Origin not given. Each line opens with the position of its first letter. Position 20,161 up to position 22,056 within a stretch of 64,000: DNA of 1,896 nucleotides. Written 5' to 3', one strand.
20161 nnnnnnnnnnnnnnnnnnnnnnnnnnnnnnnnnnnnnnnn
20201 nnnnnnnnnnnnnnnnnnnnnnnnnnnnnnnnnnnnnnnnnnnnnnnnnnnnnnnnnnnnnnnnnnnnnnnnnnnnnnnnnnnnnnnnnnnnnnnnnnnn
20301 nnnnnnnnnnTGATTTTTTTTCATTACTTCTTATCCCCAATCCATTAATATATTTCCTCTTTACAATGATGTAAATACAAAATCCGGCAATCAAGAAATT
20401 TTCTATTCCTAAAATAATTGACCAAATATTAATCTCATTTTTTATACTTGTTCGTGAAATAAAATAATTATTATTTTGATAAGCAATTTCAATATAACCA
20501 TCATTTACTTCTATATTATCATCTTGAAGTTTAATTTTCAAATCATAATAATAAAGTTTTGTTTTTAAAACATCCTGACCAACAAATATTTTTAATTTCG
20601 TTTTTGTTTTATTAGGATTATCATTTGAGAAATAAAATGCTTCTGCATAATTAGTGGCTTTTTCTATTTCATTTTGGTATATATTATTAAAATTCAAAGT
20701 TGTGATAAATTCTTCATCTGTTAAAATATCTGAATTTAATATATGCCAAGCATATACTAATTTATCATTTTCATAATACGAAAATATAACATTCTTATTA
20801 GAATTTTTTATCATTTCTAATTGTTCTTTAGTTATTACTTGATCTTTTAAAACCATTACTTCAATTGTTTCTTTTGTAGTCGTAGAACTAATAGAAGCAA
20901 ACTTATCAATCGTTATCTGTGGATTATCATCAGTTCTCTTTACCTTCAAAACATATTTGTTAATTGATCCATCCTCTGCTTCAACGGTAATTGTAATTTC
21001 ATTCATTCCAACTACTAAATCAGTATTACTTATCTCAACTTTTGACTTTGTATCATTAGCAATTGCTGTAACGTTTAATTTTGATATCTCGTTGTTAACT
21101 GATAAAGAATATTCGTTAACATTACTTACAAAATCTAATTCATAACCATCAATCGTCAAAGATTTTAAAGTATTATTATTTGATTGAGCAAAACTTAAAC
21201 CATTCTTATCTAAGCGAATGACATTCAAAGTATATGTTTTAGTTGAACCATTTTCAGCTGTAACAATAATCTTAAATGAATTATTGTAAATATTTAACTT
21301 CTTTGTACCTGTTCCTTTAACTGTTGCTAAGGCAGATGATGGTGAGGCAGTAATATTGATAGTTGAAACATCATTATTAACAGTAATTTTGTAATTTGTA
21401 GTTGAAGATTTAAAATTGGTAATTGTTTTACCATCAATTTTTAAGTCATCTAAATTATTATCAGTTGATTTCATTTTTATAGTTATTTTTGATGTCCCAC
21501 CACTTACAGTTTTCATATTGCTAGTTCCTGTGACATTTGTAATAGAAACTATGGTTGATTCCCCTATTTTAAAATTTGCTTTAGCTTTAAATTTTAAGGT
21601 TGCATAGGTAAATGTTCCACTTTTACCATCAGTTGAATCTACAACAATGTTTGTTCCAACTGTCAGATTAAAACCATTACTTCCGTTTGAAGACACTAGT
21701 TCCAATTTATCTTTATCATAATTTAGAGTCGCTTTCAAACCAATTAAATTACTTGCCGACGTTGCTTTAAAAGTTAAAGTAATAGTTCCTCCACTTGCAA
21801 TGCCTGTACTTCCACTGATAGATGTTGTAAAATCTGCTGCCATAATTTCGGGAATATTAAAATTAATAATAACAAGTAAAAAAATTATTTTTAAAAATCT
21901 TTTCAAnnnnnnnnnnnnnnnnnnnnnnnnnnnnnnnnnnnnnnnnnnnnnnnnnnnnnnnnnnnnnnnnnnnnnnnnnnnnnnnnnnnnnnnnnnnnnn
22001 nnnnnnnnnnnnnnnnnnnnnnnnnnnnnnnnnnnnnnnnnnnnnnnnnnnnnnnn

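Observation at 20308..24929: Cohesin-dockerin two-gene module I: dockerin-tagged C1 cysteine peptidase + membrane-anchored cohesin/cadherin-like mini-scaffoldin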

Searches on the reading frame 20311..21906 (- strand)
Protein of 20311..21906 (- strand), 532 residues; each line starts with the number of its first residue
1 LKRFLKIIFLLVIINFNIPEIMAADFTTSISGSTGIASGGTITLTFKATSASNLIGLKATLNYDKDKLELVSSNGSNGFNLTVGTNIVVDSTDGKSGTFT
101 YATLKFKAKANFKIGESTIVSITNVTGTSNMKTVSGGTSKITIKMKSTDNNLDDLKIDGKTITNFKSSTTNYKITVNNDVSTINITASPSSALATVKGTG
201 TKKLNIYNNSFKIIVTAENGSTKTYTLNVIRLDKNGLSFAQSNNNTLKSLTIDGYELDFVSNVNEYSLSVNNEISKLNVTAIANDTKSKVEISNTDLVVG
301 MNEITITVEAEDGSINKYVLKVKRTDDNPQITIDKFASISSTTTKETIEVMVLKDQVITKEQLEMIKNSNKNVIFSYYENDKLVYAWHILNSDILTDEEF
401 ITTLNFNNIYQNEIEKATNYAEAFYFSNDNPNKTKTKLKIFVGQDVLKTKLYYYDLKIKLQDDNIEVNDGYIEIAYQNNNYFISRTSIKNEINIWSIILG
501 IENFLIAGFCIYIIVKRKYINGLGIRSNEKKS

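Call 5: search_protein_families(library=pfam, proteins=[window:20311-21906:-], max_evalue=0.1)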
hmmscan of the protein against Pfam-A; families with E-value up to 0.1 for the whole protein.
window:20311-21906:- (532 aa): 1 family
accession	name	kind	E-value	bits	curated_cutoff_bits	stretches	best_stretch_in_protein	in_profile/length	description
PF12733.13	Cadherin-like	-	2.1e-18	67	24.2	2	153-231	2-88/89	Cadherin-like beta sandwich domain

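Call 12: find_encoding_contigs(protein=window:20311-21906:-, flank=3000, max_places=4)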
Protein seq(532 aa) (532 aa): 3 contigs read that carry it; 1 place shown.
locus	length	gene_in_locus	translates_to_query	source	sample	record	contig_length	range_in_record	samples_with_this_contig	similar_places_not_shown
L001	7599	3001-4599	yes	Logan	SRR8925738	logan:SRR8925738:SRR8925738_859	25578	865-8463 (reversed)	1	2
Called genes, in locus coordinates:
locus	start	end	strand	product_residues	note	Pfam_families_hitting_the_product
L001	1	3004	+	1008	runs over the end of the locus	PF00112:Peptidase_C1, PF21461:HL_N-beta (faint), PF02368:Big_2, PF26182:Ig_NUP210_5th (faint), PF02368:Big_2, PF26918:Ig_Eae (weak), PF09479:Flg_new (weak), PF00404:Dockerin_1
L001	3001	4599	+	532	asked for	PF12733:Cadherin-like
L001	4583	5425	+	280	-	PF04280:Tim44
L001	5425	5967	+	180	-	PF04280:Tim44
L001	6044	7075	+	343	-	PF21016:RlmN_N, PF04055:Radical_SAM, PF13353:Fer4_12 (weak)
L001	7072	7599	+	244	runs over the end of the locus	PF00481:PP2C, PF13672:PP2C_2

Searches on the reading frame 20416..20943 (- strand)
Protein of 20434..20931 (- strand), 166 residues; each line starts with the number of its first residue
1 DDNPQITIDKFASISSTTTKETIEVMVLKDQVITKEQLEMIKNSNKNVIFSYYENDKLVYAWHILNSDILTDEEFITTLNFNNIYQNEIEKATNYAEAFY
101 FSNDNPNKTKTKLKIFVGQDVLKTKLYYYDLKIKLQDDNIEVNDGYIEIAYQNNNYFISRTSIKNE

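Call 20: search_protein_families(library=pfam, proteins=[window:20434-20931:-], max_evalue=0.01)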
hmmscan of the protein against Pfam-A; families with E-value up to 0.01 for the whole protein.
seq(166 aa): 0 families

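Call 59: search_solved_structures(query=A5, max_evalue=1)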
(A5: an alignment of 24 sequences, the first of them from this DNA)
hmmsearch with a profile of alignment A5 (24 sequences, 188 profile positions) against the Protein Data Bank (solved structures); distinct sequences matched with E-value up to 1: 7.
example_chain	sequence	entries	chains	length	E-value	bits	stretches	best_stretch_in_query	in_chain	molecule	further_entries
5a55_A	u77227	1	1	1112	0.085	15.4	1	131-180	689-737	ENDO-ALPHA-N-ACETYLGALACTOSAMINIDASE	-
5a58_A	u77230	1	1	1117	0.086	15.4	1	131-180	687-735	ENDO-ALPHA-GALACTOSAMINIDASE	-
5a56_A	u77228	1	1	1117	0.086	15.4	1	131-180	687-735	ENDO-ALPHA-N-ACETYLGALACTOSAMINIDASE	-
5a57_A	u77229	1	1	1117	0.086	15.4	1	131-180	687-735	ENDO-ALPHA-N-ACETYLGALACTOSAMINIDASE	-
5a59_A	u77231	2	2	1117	0.086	15.4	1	131-180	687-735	ENDO-ALPHA-N-ACETYLGALACTOSAMINIDASE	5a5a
3ecq_A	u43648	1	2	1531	0.12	14.9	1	131-180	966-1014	Endo-alpha-N-acetylgalactosaminidase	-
2iak_A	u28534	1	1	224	0.59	12.7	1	46-106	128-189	Bullous pemphigoid antigen 1, isoform 5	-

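Call 68: predict_structure(alignment_id=A5)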
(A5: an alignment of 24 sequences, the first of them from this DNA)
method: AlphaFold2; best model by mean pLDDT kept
length: 176 residues; sequences in the alignment: 24
mean_pLDDT: 88.2   pTM: 0.84
mean pLDDT of the five models: 88.2, 88.0, 87.5, 87.3, 85.7
residues with pLDDT >= 90: 125; 70-90: 30; 50-70: 15; < 50: 6
segments of 3 or more residues with pLDDT < 50: 1-4
pLDDT, mean of each block of 10 residues (from residue 1): 65 95 96 95 97 96 96 94 91 88 87 86 79 92 92 92 79 51
secondary structure, 60 per line:
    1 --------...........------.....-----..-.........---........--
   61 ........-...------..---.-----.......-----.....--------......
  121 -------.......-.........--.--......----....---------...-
elements in order: E9-11 H12-19 E26-30 H39-47 E51-58 E61-68 H90-96 E102-106 E115-120 E128-134 E136-144 E150-155 E160-163

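Call 73: search_protein_families(library=pfam, alignment_id=A5, max_evalue=0.1)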
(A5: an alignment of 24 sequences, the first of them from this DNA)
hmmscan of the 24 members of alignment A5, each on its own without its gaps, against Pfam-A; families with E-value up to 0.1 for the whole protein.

A. member 1, seq(176 aa): 0 families

B. families by the number of members that match (of 24 scanned): 8 families
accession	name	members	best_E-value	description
PF25174.1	Beta-prop_THOC3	1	0.00015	THOC3 beta-propeller domain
PF20585.4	Pectate_lyase_5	1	0.0064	Putative pectate lyase-like adhesive domain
PF18351.6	Ago_N_1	1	0.013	Fungal Argonaute N-terminal domain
PF01883.24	FeS_assembly_P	1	0.04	Iron-sulfur cluster assembly protein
PF04210.18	MtrG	1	0.064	Tetrahydromethanopterin S-methyltransferase, subunit G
PF22815.2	CatAgl_D1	1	0.068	Alpha-1,3-glucanase catalytic domain D1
PF18773.7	Importin_rep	1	0.076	Importin 13 repeat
PF18448.7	CBM46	1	0.083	Carbohydrate binding domain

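Call 74: fold_search(model_id=the predicted structure, library=pdb)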
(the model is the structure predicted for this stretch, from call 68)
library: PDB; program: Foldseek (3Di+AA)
matches with E <= 10: 734; with E <= 0.001: 0
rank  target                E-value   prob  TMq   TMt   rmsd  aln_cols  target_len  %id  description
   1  6vhy_C                2.3e-02  0.63  0.32  0.13  12.6       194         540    8  NpsA-ThdA, an artificially fused Adenylation-PCP di-domain NRPS from Klebsiella oxytoca (released 2020-06-24)
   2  4d8o                  2.5e-02  0.92  0.44  0.19   5.7       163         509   10  Crystal Structure of the ankyrin-B ZU5-ZU5-UPA-DD tandem (released 2012-03-28)
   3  7k5j_C                2.6e-02  0.20  0.19  0.05  17.5       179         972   10  Structure of an E1-E2-ubiquitin thioester mimetic (released 2021-04-28)
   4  6zhu_A                2.8e-02  0.15  0.19  0.05  18.1       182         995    8  Yeast Uba1 in complex with Ubc3 and ATP (released 2022-01-12)
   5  7k5j_A                3.0e-02  0.21  0.21  0.05  17.5       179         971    8  Structure of an E1-E2-ubiquitin thioester mimetic (released 2021-04-28)
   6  6zhu_E                3.0e-02  0.21  0.21  0.05  17.7       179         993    8  Yeast Uba1 in complex with Ubc3 and ATP (released 2022-01-12)
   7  7k5j_I                3.4e-02  0.13  0.18  0.05  17.4       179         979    7  Structure of an E1-E2-ubiquitin thioester mimetic (released 2021-04-28)
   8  7k5j_G                3.4e-02  0.12  0.17  0.04  17.4       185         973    8  Structure of an E1-E2-ubiquitin thioester mimetic (released 2021-04-28)
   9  7k5j_K                3.6e-02  0.16  0.20  0.05  17.5       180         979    8  Structure of an E1-E2-ubiquitin thioester mimetic (released 2021-04-28)
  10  9mc7_A                3.8e-02  0.18  0.21  0.06  18.3       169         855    8  Cryo-EM structure of Human UBA1-UBE2O-Ub -Recruitment state 4 (released 2026-03-25)
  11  9mc5_A                3.8e-02  0.16  0.20  0.05  18.3       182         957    5  Cryo-EM structure of Human UBA1-UBE2O-Ub -Transthiolation state 3 (released 2026-03-25)
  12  6zht_C                4.0e-02  0.18  0.21  0.05  17.9       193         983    8  Uba1-Ubc13 disulfide mediated complex (released 2022-01-12)
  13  5tr4_A                4.3e-02  0.20  0.22  0.05  17.8       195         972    8  Structure of Ubiquitin activating enzyme (Uba1) in complex with ubiquitin and TAK-243 (released 2017-11-01)
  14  6nya_D                4.3e-02  0.15  0.19  0.05  18.2       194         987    8  Crystal Structure of ubiquitin E1 (Uba1) in complex with Ubc3 (Cdc34) and ubiquitin (released 2019-08-07)
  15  6zhs_A                4.3e-02  0.14  0.19  0.05  17.8       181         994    7  Uba1 bound to two E2 (Ubc13) molecules (released 2022-01-12)
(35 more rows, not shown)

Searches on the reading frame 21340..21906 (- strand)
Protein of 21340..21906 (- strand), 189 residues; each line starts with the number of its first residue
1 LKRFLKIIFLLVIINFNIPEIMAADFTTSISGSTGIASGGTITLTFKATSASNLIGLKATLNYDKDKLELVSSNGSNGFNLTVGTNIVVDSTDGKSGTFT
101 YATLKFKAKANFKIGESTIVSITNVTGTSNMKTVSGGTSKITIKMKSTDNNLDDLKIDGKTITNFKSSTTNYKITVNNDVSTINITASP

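Call 9: find_homologous_proteins(query=window:21340-21906:-, max_evalue=0.01)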
Query seq(189 aa) (189 aa): 2 proteins with E <= 0.01 among 214 candidates.
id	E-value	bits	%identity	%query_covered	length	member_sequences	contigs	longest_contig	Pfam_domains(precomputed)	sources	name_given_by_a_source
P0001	5.0e-50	187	64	78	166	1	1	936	PF00963.25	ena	-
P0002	1.4e-33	134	63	55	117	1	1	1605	PF00963.25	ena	-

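Call 11: search_protein_families(library=pfam, proteins=[P0001, P0002], max_evalue=10)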
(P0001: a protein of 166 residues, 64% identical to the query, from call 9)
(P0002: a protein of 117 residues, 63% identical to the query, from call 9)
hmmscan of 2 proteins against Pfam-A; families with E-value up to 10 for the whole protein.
P0001 (166 aa): 2 families
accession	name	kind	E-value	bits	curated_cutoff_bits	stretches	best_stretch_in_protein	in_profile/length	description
PF00963.24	Cohesin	-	1.5e-05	25.6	24.1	1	28-129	4-124/139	Cohesin domain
PF13004.13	BACON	-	1.9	9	25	0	88-110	14-33/61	Putative binding domain, N-terminal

P0002 (117 aa): 2 families
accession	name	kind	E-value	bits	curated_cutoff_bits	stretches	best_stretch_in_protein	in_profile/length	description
PF00963.24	Cohesin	-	1.4e-05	25.7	24.1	1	28-111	4-105/139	Cohesin domain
PF13004.13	BACON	-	0.66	10.4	25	0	26-50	18-35/61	Putative binding domain, N-terminal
